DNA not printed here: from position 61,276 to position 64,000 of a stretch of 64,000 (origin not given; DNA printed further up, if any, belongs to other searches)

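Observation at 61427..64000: SF2 DEAH helicase fused to a long tandem array of excisionase-type HTH modules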

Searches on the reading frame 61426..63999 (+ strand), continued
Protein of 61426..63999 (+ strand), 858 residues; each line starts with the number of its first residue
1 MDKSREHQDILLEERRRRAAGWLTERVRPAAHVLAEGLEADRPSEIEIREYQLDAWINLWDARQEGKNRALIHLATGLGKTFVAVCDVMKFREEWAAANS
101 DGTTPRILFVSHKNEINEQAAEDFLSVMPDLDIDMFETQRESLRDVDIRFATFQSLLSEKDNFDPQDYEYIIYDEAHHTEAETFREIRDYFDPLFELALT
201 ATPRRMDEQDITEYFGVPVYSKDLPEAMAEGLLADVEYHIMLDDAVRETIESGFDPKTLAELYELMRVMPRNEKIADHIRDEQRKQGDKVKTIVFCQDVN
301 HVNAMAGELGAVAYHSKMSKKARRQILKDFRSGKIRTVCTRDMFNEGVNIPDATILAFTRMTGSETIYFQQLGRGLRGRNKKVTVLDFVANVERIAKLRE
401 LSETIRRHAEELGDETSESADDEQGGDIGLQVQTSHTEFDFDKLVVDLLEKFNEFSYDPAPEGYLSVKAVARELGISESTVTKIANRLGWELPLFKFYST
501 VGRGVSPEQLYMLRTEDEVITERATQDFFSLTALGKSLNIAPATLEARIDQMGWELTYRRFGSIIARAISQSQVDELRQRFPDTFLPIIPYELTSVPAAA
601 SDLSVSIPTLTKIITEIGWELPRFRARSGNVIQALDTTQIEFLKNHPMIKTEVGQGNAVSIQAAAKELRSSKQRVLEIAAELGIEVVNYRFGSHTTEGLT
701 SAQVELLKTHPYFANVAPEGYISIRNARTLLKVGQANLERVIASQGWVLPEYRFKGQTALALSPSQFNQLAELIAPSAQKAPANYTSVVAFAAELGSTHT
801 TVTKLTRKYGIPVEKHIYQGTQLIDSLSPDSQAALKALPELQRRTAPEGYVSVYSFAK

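Call 66: fold_search(model_id=the predicted structure, library=pdb)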
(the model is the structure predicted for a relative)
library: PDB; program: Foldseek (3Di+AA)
matches with E <= 10: 1813; with E <= 0.001: 921
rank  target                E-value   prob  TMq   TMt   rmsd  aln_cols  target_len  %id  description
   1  7clg_B                9.5e-19  1.00  0.29  0.32   8.4       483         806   23  Crystal structure of the ATP-dependent restriction endonuclease SauUSI (released 2021-01-20)
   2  3h1t                  1.4e-17  1.00  0.31  0.52   4.7       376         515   26  The fragment structure of a putative HsdR subunit of a type I restriction enzyme from Vibrio vulnificus YJ016 (released 2009-10-20)
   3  6p4w_A                2.3e-17  1.00  0.25  0.44   7.8       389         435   23  XPB helicase in a complex with truncated Bax1 from Sulfurisphaera tokodaii at 2.96 Angstrom resolution (released 2020-06-03)
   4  7clg_A                2.7e-16  1.00  0.29  0.31  12.3       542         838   22  Crystal structure of the ATP-dependent restriction endonuclease SauUSI (released 2021-01-20)
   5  2fwr_A                3.0e-16  1.00  0.17  0.34  20.7       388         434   23  Structure of Archaeoglobus Fulgidis XPB (released 2006-04-18)
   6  6p4f_C                5.2e-16  1.00  0.30  0.59  12.1       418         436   22  Crystal structure of the XPB-Bax1-forked DNA ternary complex (released 2020-06-17)
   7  5tnu_A                5.2e-16  1.00  0.17  0.33  20.8       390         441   23  S. tokodaii XPB II crystal structure at 3.0 Angstrom resolution (released 2017-11-01)
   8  7r7j_B                1.1e-15  1.00  0.29  0.44   5.4       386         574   21  Crystal structure of RadD with ADP (released 2022-04-13)
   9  6p4o_C                1.3e-15  1.00  0.27  0.49   7.1       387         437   22  Complex of XPB helicase with Bax1 endonuclease from Sulfurisphaera tokodaii at 3.15 Angstroms resolution (released 2020-06-03)
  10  6p66_A                3.0e-15  1.00  0.17  0.34  20.4       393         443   22  The crystal structure of the XPB complex with Bax1 from Archaeoglobus fulgidus at 3.0 Angstrom resolution (released 2020-06-17)
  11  6p4o_A                3.4e-15  1.00  0.27  0.49   7.0       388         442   23  Complex of XPB helicase with Bax1 endonuclease from Sulfurisphaera tokodaii at 3.15 Angstroms resolution (released 2020-06-03)
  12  8h5y_A                5.6e-15  1.00  0.29  0.43   6.2       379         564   21  Crystal structure of RadD- ADP complex (released 2023-10-18)
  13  6jde_A                1.0e-14  1.00  0.28  0.42   6.2       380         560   22  crystal structure of a DNA repair protein (released 2019-06-26)
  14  6p66_C                1.1e-14  1.00  0.16  0.31  20.6       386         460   22  The crystal structure of the XPB complex with Bax1 from Archaeoglobus fulgidus at 3.0 Angstrom resolution (released 2020-06-17)
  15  6p4o_E                1.4e-14  1.00  0.27  0.48   7.3       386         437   22  Complex of XPB helicase with Bax1 endonuclease from Sulfurisphaera tokodaii at 3.15 Angstroms resolution (released 2020-06-03)
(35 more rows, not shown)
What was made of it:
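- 61561..62610 (+): SF2 helicase/translocase core, aa 46-395. Two RecA-like domains carry the Q motif, Walker A, DEAH, TATP and motif VI. Foldseek: 7clg 9.5e-19, 3h1t, XPB, RadD (call 66).
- On SF2 helicase, ResIII-type DNA translocase clade: Foldseek: SauUSI 9.5e-19, HsdR 1.4e-17, XPB 2.3e-17, RadD 1.1e-15 (call 66).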

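Call 69: find_related_loci(query=A2, collection=viral_contigs, flank=6000)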
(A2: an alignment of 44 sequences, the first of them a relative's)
Query A2 (906 aa) in viral_contigs; peptide patterns used: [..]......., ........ (x = any residue, [..] = any of these).
600 stretches matched a pattern (row limit reached: there are more); 525 encode a relative of the query (tblastn E <= 1e-3); the best 80 are kept; 80 distinct loci.
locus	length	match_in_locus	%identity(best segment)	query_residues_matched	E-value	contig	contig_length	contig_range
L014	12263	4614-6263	37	44-619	4e-107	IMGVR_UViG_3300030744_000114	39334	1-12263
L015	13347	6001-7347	41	44-489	2e-103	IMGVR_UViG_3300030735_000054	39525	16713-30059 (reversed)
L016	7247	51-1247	44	46-453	2e-100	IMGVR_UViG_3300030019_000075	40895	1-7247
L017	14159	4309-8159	34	50-475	1e-58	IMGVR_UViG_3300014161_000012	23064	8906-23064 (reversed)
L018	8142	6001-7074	37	42-398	6e-54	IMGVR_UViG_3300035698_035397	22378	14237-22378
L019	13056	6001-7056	37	42-391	2e-53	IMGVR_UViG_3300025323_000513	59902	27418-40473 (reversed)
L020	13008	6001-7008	32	67-400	4e-46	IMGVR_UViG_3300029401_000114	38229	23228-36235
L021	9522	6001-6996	33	63-400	2e-44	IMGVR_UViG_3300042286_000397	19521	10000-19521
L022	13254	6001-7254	35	13-426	6e-43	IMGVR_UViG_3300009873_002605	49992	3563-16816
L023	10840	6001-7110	32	32-402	2e-42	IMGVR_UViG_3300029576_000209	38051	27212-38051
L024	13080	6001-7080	30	43-403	1e-42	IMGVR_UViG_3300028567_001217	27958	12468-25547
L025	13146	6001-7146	34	41-420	3e-41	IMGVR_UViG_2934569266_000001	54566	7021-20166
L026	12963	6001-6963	33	63-391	2e-41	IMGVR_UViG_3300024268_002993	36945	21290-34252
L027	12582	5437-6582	32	47-408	3e-45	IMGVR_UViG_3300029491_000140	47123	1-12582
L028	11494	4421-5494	33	47-404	8e-41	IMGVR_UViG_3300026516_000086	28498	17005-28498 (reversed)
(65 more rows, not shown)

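Call 74: search_protein_families(library=phrogs, proteins=[L015:11537-13273:-, L015:9822-10829:-, L015:10868-11521:-, L015:4517-5518:+, L015:2873-3736:+, L015:3630-4352:+, L016:4959-6419:-, L016:3738-4916:-, L014:6580-7779:+, L014:8020-8640:+], max_evalue=0.00001)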
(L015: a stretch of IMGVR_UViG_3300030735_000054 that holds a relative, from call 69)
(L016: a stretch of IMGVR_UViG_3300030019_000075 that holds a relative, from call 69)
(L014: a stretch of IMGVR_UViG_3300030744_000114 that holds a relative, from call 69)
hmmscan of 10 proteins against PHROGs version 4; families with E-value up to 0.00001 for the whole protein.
L015:11537-13273:- (578 aa): 0 families

L015:9822-10829:- (335 aa): 0 families

L015:10868-11521:- (217 aa): 0 families

L015:4517-5518:+ (333 aa): 0 families

L015:2873-3736:+ (287 aa): 2 families
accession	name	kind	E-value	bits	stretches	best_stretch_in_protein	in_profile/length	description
phrog_148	-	DNA, RNA and nucleotide metabolism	1.2e-57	197.2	1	6-262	20-267/387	RecT-like ssDNA annealing protein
phrog_19737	-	unknown function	2.3e-20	73.8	1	12-119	9-107/108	-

L015:3630-4352:+ (240 aa): 3 families
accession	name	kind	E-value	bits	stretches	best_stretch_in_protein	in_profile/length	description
phrog_149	-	DNA, RNA and nucleotide metabolism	3.2e-16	59.9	1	27-228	586-785/1242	exonuclease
phrog_19855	-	head and packaging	1.1e-10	40.7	1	36-176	460-600/1257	virion structural protein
phrog_434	-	DNA, RNA and nucleotide metabolism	1.9e-10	41.5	1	21-195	36-205/372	RecE-like recombination exonuclease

L016:4959-6419:- (486 aa): 0 families

L016:3738-4916:- (392 aa): 0 families

L014:6580-7779:+ (399 aa): 2 families
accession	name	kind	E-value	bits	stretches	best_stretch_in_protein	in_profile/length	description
phrog_62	-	DNA, RNA and nucleotide metabolism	3e-69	234.8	1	3-395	696-1135/1881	DNA helicase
phrog_16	-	DNA, RNA and nucleotide metabolism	5e-17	62.4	1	2-377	271-609/986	DNA helicase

L014:8020-8640:+ (206 aa): 2 families
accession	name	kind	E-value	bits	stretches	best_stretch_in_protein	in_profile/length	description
phrog_2872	-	DNA, RNA and nucleotide metabolism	3.2e-57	194.6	1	1-203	1-214/219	Sak4-like ssDNA annealing protein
phrog_124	-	DNA, RNA and nucleotide metabolism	4.2e-09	37.3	1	4-204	45-265/382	Sak4-like ssDNA annealing protein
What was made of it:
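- Closest known: Phage replication-module SF2 helicases. Different: They lie next to RecT and a RecE-like exonuclease, or an SNF2-type helicase and Sak4 (call 74).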
